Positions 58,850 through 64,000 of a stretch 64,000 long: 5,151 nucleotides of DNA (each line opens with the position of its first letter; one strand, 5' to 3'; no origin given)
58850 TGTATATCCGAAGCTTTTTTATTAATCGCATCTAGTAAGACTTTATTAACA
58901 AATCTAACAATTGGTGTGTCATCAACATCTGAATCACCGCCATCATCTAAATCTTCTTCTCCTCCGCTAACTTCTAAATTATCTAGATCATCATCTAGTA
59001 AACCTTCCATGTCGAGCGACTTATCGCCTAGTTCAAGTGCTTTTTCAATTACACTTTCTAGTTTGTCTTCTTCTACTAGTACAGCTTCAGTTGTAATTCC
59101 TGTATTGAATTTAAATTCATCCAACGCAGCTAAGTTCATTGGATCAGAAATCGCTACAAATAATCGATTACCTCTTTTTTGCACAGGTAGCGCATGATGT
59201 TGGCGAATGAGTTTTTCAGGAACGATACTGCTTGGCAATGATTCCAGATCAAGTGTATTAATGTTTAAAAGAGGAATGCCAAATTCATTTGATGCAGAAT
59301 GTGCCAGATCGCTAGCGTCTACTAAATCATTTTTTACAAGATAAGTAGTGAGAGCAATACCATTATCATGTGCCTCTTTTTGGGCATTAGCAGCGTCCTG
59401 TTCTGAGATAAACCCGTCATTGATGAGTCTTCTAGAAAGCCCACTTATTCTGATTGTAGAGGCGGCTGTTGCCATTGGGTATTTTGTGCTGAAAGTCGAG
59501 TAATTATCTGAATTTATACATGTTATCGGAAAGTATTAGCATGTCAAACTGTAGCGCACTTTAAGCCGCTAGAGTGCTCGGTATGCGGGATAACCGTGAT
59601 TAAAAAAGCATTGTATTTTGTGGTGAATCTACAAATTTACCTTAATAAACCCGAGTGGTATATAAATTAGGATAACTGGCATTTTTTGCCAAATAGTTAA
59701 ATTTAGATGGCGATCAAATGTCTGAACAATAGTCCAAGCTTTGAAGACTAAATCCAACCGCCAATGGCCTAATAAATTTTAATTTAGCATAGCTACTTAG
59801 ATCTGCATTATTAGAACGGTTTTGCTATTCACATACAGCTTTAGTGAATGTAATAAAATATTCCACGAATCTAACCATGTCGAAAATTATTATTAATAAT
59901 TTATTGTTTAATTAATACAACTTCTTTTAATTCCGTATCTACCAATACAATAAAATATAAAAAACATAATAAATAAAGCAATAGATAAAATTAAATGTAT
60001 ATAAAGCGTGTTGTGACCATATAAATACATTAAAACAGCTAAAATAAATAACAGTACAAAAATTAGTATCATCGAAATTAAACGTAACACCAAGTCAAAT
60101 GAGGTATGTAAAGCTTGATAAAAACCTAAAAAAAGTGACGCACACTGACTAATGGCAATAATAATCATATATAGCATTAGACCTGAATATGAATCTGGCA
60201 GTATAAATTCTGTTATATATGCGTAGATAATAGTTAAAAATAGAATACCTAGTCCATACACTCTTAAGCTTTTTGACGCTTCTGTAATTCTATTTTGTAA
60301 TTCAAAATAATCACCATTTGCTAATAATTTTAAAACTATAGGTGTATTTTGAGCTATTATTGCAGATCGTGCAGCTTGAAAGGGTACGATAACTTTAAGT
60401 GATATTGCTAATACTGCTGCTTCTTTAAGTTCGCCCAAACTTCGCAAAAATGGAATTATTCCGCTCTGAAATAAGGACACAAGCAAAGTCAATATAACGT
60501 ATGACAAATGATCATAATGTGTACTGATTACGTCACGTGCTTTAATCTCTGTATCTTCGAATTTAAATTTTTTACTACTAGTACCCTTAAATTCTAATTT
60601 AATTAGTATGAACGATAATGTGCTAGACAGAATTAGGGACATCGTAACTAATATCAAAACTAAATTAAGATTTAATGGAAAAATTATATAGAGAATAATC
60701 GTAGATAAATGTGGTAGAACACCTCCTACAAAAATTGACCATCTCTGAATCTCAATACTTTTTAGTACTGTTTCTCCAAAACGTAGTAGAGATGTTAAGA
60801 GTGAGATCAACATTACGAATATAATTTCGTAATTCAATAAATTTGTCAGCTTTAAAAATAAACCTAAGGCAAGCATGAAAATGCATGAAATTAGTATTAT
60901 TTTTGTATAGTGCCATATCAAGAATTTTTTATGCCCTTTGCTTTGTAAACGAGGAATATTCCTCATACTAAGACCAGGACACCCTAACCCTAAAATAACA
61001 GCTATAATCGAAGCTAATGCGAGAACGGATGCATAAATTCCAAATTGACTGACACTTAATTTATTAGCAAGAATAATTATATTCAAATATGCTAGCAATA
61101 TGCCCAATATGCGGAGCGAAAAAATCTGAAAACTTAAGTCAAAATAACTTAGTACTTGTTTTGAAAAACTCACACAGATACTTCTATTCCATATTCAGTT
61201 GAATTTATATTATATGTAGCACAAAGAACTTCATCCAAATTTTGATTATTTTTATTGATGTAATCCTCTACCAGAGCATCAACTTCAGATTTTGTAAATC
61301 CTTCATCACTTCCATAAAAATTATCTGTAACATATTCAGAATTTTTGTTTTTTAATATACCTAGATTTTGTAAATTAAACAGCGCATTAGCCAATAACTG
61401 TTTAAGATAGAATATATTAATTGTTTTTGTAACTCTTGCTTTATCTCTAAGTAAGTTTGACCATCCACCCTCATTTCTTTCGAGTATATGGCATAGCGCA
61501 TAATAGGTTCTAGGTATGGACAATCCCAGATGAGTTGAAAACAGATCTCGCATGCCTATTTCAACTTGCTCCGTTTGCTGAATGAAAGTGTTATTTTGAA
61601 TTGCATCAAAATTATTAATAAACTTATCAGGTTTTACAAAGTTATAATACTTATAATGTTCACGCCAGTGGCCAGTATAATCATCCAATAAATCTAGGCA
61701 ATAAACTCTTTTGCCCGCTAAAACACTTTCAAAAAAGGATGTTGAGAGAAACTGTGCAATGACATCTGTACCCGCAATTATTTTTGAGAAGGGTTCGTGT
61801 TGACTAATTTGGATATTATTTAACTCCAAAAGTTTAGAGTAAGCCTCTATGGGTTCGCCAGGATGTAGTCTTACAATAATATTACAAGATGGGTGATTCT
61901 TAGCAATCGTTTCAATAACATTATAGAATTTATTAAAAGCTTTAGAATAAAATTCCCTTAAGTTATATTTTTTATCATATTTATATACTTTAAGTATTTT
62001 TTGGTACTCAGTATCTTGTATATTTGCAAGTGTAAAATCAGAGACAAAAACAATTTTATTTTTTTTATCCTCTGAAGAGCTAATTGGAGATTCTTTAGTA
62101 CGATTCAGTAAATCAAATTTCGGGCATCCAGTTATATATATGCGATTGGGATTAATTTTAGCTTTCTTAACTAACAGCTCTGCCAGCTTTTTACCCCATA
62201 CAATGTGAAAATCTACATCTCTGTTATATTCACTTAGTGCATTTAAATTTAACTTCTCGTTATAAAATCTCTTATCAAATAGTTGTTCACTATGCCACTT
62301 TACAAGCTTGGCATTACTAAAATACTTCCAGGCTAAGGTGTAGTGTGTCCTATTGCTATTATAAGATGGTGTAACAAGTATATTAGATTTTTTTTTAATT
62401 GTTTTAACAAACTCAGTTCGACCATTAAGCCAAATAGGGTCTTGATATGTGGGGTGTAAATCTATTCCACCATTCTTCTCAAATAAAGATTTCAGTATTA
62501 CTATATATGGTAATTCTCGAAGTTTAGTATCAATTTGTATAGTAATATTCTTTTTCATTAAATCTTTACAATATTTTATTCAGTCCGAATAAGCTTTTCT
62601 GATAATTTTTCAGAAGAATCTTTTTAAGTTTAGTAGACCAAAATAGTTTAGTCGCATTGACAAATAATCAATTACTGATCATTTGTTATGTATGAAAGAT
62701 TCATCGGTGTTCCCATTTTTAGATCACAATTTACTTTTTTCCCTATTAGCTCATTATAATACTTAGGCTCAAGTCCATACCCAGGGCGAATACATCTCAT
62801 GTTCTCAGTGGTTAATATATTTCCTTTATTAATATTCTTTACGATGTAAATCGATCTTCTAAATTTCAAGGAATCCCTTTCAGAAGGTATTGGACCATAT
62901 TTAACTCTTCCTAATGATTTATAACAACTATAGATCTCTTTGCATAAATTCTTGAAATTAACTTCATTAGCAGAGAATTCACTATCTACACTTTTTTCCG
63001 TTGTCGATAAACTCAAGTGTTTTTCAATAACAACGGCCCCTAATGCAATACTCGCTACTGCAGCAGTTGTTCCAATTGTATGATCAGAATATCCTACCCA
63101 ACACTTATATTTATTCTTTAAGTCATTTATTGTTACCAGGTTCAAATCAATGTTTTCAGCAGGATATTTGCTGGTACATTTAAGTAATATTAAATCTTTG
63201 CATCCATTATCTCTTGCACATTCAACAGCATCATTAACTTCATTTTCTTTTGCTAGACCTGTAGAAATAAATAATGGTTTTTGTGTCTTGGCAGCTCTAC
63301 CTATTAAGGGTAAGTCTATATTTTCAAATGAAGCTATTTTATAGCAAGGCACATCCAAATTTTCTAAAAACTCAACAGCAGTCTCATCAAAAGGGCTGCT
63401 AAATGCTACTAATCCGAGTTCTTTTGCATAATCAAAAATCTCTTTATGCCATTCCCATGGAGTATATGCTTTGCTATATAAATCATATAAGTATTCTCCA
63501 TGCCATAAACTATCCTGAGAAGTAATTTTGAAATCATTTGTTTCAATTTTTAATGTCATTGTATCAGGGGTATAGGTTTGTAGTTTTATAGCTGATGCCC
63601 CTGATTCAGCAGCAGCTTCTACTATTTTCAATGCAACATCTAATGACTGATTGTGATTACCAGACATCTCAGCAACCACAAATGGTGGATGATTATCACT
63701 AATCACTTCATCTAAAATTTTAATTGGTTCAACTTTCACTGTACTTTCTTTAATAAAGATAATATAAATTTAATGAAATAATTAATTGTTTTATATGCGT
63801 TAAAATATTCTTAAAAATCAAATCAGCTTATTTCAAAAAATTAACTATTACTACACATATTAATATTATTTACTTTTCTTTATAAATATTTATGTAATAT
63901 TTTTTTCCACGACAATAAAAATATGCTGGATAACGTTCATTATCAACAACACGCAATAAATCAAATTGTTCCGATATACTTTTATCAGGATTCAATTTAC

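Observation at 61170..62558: Uncharacterised 462-aa soluble protein with RLHP motif and coding homopolymeric A tracts, between a nonulosonate synthase and a flippase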

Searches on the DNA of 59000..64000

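Call 79: search_rna_families(source=window, start=59000, end=64000, threshold=evalue, max_evalue=0.1)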
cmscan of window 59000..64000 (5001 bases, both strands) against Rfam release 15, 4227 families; matches with E-value up to 0.1: 0.
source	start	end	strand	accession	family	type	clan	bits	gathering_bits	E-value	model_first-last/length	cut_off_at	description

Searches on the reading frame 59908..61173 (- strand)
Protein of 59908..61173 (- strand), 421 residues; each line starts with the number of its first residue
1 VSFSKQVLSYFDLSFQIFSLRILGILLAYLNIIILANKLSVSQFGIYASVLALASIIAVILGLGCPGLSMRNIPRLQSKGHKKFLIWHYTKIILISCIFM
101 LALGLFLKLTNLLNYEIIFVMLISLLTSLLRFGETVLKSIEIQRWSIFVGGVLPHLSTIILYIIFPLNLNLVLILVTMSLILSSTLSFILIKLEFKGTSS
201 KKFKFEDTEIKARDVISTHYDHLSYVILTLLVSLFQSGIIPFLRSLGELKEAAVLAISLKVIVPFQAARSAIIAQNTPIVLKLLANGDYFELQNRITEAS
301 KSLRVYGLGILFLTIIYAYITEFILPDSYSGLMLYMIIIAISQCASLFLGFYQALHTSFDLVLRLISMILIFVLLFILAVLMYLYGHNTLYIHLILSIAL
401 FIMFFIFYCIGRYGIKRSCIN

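Call 3: search_protein_families(library=pfam, proteins=[window:59908-61173:-], max_evalue=1)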
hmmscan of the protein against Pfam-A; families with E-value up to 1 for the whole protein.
window:59908-61173:- (421 aa): 1 family
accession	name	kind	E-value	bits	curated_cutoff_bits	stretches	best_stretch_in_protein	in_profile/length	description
PF01943.22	Polysacc_synt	-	5.9e-06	26.3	28.2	1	17-206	8-199/274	Polysaccharide biosynthesis protein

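Call 4: search_protein_families(library=ncbifam, proteins=[window:59908-61173:-], max_evalue=1)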
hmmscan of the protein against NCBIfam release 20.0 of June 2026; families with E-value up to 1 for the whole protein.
window:59908-61173:- (421 aa): 0 families
